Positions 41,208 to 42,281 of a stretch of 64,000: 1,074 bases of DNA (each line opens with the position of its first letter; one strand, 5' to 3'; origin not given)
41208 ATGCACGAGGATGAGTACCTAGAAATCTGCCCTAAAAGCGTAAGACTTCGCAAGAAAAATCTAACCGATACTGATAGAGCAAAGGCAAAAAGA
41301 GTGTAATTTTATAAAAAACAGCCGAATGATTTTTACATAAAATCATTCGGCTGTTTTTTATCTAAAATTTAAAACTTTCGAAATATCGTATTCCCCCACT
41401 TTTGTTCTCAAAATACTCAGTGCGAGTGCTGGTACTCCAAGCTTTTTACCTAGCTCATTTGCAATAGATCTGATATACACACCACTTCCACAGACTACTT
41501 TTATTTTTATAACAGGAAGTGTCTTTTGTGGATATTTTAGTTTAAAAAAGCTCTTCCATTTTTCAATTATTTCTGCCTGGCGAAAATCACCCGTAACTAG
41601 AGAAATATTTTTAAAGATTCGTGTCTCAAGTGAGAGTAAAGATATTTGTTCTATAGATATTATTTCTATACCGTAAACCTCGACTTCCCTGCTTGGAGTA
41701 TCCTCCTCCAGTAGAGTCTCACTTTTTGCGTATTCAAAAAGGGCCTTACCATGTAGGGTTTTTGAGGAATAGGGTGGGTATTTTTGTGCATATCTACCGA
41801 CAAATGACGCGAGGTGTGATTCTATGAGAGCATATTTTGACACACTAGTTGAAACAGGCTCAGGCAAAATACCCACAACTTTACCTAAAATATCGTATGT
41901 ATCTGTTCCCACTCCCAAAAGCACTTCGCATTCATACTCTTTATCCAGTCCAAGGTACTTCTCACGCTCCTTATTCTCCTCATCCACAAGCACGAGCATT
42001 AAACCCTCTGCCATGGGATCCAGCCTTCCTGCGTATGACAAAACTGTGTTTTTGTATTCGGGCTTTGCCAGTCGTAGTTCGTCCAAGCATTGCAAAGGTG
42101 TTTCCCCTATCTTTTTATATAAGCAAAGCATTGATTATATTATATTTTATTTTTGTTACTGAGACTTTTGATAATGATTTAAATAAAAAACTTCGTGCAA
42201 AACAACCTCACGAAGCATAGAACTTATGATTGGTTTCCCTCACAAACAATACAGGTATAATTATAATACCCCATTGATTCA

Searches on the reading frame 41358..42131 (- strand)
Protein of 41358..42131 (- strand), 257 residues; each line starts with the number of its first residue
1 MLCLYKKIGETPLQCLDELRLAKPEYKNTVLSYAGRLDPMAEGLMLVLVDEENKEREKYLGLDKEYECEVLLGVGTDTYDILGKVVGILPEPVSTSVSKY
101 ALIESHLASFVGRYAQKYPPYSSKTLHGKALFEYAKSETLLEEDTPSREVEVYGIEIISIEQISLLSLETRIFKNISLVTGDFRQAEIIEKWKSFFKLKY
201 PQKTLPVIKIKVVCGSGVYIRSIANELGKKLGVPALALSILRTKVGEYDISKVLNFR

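Call 12: search_protein_families(library=pfam, proteins=[window:41358-42131:-], max_evalue=0.01)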
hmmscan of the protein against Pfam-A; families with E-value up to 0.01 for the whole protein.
window:41358-42131:- (257 aa): 1 family
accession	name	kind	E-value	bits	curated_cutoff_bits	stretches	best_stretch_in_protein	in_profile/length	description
PF01509.24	TruB_N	-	4.8e-25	89.1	27.3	1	31-163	9-135/149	TruB family pseudouridylate synthase (N terminal domain)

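Call 13: find_related_loci(query=window:41358-42131:-, collection=genome_contigs, flank=4000)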
Query window:41358-42131:- (257 aa) in genome_contigs; peptide patterns used: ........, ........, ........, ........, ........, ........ (x = any residue, [..] = any of these).
154 stretches matched a pattern; 6 encode a relative of the query (tblastn E <= 1e-3); 6 distinct loci.
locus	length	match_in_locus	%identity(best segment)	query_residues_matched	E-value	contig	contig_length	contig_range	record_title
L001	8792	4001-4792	66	1-254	9e-114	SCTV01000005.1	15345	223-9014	MAG: Patescibacteria group bacterium isolate FW305_bin.8 FW305_bin.8-1769, whole genome shotgun sequence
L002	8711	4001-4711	49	4-245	1e-69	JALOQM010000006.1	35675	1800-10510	MAG: Candidatus Paceibacterota bacterium isolate Prado155 scaffold_1165, whole genome shotgun sequence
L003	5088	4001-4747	43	1-254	3e-64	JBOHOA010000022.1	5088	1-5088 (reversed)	MAG: Minisyncoccia bacterium isolate TC-S_metabat2.bin.347_sub k127_1944872, whole genome shotgun sequence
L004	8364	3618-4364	38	6-248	5e-47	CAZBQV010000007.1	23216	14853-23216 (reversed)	MAG TPA_asm: uncultured Candidatus Saccharibacteria bacterium isolate SRP329715_co1_21 genome assembly, contig: NODE_314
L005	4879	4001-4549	32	32-250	7e-24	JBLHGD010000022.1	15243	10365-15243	MAG: Candidatus Azotimanducaceae bacterium isolate 3300054976_96 Ga0535667_0006236, whole genome shotgun sequence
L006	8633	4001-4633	26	1-255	1e-15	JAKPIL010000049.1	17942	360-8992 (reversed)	MAG: bacterium isolate USOA134_metabat.4 k141_513923, whole genome shotgun sequence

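Call 71: find_homologous_proteins(query=window:41358-42131:-, max_evalue=1e-40)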
Query window:41358-42131:- (257 aa): 5089 proteins with E <= 1e-40 among 8000 candidates; the best 120 are listed.
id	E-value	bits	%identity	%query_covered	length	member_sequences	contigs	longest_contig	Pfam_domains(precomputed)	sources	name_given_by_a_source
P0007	4.2e-162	555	100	100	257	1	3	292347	PF01509.24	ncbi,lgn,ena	-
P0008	7.5e-111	388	72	98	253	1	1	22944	PF01509.24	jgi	jgi:tRNA pseudouridine55 synthase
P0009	1.9e-107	376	69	99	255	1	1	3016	PF01509.24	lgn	-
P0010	1.9e-107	376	69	99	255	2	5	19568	PF01509.24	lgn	-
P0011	2.1e-104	366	67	99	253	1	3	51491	PF01509.24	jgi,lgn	-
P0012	3.7e-104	366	66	99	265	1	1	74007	PF01509.24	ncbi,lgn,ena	-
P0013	1.3e-102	361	66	99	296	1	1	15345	PF01509.24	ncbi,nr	ncbi:hypothetical protein EPO17_00230 [Patescibacteria group bacterium]|nr:MAG: hypothetical protein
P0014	1.3e-100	354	65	98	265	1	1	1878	PF01509.24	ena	-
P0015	2.5e-94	333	69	89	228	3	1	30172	PF01509.24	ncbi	-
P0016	1.0e-87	312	71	83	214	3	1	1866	PF01509.24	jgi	jgi:tRNA pseudouridine55 synthase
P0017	2.8e-74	268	54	97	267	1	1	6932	PF01509.24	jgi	jgi:tRNA pseudouridine(55) synthase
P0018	1.6e-73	265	53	97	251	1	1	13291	PF01509.24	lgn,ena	-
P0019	1.8e-72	262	53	97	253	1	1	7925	PF01509.24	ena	-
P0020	3.5e-72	261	52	96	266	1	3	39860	PF01509.24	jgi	jgi:tRNA pseudouridine(55) synthase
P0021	8.4e-72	260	49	97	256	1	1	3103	PF01509.24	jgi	-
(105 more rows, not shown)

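Call 72: find_encoding_contigs(protein=P0008, flank=10000, max_places=2)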
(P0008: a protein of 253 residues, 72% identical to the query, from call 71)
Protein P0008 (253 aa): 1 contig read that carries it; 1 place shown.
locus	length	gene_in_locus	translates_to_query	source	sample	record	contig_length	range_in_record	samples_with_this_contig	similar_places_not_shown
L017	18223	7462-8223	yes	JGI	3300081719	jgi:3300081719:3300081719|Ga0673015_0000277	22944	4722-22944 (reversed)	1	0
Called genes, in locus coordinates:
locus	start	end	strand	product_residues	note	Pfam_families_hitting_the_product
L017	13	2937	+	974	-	PF00580:UvrD-helicase, PF01443:Viral_helicase1 (faint), PF13245:AAA_19, PF13361:UvrD_C, PF13538:UvrD_C_2 (faint), PF12705:PDDEXK_1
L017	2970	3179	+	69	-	-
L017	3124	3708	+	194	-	-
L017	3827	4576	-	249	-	PF13098:Thioredoxin_2 (faint), PF13462:Thioredoxin_4, PF01323:DSBA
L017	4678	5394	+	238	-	PF02535:Zip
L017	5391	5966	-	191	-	PF13482:RNase_H_2, PF10108:DNA_pol_B_exo2 (faint)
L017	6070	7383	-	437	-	PF13393:tRNA-synt_His, PF00587:tRNA-synt_2b, PF03129:HGTP_anticodon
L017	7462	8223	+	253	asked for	PF01509:TruB_N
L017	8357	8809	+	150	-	-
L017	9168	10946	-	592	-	PF00009:GTP_EFTU, PF01926:MMR_HSR1, PF02421:FeoB_N (faint), PF22042:EF-G_D2, PF03144:GTP_EFTU_D2, PF00679:EFG_C, PF21018:BipA_C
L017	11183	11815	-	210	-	PF00406:ADK, PF13207:AAA_17 (weak)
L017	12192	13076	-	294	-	PF00800:PDT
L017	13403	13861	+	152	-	PF01878:EVE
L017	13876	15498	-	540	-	-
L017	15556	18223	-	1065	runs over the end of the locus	PF02811:PHP, PF07733:DNA_pol3_alpha, PF17657:DNA_pol3_finger, PF14579:HHH_6, PF01336:tRNA_anti-codon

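Call 73: find_encoding_contigs(protein=P0010, flank=10000, max_places=2)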
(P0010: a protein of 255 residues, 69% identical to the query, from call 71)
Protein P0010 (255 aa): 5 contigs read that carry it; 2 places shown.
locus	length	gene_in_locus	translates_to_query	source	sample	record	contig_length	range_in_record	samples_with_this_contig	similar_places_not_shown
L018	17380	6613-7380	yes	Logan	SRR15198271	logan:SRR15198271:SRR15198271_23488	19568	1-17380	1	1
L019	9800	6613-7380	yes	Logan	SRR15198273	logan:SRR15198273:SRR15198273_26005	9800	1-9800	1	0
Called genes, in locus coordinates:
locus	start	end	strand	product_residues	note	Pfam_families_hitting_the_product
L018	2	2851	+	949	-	?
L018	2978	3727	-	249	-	PF13098:Thioredoxin_2, PF13462:Thioredoxin_4, PF01323:DSBA (faint)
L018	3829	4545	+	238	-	PF02535:Zip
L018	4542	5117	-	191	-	PF13482:RNase_H_2, PF10108:DNA_pol_B_exo2 (faint)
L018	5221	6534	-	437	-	PF13393:tRNA-synt_His, PF00587:tRNA-synt_2b, PF03129:HGTP_anticodon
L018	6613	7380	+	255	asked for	PF01509:TruB_N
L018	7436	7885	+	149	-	-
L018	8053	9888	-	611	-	PF00009:GTP_EFTU, PF01926:MMR_HSR1, PF02421:FeoB_N (faint), PF22042:EF-G_D2, PF03144:GTP_EFTU_D2, PF00679:EFG_C, PF21018:BipA_C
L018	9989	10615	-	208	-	PF00406:ADK, PF13671:AAA_33 (weak)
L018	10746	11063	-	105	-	-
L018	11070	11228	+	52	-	-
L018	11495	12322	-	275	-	PF03331:LpxC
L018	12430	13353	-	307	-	PF00800:PDT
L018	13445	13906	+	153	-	PF01878:EVE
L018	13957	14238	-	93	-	-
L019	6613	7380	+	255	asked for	PF01509:TruB_N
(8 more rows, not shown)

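Call 74: find_encoding_contigs(protein=P0011, flank=10000, max_places=2)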
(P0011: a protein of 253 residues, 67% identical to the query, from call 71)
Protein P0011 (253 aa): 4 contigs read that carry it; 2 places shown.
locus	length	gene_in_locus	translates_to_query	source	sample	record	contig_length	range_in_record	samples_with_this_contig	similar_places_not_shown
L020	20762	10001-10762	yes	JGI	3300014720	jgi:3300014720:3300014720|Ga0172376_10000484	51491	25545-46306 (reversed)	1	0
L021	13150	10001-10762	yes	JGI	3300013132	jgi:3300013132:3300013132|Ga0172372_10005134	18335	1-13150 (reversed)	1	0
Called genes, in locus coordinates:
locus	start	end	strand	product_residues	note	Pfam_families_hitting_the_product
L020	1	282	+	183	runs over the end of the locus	PF00254:FKBP_C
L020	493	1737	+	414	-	PF01702:TGT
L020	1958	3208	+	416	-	PF00675:Peptidase_M16, PF05193:Peptidase_M16_C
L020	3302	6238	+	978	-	PF00580:UvrD-helicase, PF13245:AAA_19, PF13361:UvrD_C, PF13538:UvrD_C_2 (faint), PF12705:PDDEXK_1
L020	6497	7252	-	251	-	PF18400:Thioredoxin_12 (faint), PF13462:Thioredoxin_4, PF13098:Thioredoxin_2 (weak), PF01323:DSBA (faint)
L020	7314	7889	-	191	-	PF13482:RNase_H_2, PF10108:DNA_pol_B_exo2 (faint)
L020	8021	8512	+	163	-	-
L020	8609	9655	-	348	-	PF13393:tRNA-synt_His, PF03129:HGTP_anticodon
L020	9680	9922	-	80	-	-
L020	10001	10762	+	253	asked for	PF01509:TruB_N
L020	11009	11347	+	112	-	-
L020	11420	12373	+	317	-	PF01820:Dala_Dala_lig_N, PF01071:GARS_A (weak), PF02655:ATP-grasp_3, PF02786:CPSase_L_D2 (weak), PF08443:RimK (faint), PF02222:ATP-grasp (weak), PF07478:Dala_Dala_lig_C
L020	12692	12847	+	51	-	-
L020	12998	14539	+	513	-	PF01565:FAD_binding_4, PF04030:ALO (weak)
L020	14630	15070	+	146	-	-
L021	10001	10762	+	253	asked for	PF01509:TruB_N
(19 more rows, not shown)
